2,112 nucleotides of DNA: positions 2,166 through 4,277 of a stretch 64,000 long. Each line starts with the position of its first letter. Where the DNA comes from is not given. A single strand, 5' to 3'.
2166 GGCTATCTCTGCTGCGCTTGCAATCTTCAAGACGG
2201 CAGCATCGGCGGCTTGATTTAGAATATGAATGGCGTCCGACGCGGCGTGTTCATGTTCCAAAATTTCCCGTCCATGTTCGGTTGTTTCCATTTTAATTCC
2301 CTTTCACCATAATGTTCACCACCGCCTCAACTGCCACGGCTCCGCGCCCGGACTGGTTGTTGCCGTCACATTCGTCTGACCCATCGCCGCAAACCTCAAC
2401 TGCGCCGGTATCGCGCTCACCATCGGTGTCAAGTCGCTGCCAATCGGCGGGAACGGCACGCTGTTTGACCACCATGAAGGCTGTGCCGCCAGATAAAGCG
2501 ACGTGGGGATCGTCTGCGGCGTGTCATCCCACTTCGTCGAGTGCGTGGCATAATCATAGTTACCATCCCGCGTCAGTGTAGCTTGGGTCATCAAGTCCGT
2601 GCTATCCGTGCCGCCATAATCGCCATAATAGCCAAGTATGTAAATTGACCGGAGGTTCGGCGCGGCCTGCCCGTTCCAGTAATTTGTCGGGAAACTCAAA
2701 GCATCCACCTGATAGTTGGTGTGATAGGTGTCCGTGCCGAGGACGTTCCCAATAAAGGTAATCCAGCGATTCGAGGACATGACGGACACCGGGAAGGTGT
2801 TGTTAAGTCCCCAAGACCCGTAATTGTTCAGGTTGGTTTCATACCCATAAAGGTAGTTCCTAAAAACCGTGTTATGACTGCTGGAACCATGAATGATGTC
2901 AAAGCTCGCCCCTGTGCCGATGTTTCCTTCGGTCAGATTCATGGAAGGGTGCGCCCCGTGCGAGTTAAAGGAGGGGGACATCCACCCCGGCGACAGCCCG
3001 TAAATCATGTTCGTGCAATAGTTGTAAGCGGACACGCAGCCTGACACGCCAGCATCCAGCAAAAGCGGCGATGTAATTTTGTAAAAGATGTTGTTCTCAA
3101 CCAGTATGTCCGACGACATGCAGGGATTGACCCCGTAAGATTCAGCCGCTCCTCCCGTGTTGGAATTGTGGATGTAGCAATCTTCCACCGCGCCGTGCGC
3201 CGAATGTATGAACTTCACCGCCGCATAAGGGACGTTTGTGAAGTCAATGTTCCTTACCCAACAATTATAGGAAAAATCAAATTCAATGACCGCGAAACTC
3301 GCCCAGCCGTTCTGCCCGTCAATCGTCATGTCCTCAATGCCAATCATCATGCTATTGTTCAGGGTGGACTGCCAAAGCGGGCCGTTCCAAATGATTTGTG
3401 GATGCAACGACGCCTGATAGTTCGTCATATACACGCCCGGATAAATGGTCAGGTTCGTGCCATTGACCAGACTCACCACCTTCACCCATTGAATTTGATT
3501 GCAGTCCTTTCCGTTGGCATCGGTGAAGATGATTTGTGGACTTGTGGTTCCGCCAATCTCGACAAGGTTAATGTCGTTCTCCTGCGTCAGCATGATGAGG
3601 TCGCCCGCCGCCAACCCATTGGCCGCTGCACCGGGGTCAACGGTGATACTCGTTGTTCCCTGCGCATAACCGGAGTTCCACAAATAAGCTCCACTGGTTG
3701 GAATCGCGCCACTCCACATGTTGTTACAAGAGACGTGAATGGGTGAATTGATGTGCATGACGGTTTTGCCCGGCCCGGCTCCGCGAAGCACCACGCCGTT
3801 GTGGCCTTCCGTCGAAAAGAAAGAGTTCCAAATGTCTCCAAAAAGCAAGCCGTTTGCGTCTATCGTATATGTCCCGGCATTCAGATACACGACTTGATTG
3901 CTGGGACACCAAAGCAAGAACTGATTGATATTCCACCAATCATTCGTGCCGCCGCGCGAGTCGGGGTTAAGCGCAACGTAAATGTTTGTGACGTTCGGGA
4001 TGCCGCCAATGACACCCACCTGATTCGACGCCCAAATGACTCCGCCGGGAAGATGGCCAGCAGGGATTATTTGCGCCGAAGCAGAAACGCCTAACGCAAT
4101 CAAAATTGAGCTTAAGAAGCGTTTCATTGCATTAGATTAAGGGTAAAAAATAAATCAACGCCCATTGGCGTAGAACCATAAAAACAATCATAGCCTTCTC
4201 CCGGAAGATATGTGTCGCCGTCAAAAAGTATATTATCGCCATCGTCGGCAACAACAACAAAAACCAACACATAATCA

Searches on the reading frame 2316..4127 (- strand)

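Call 8: search_protein_families(library=pfam, proteins=[window:2316-4127:-], max_evalue=0.001)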
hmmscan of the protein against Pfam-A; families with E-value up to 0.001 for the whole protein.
window:2316-4127:- (603 aa): 1 family
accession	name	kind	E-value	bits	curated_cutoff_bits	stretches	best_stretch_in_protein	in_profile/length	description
PF13229.12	Beta_helix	-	0.00033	20.8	25.9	1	276-361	44-115/158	Right handed beta helix region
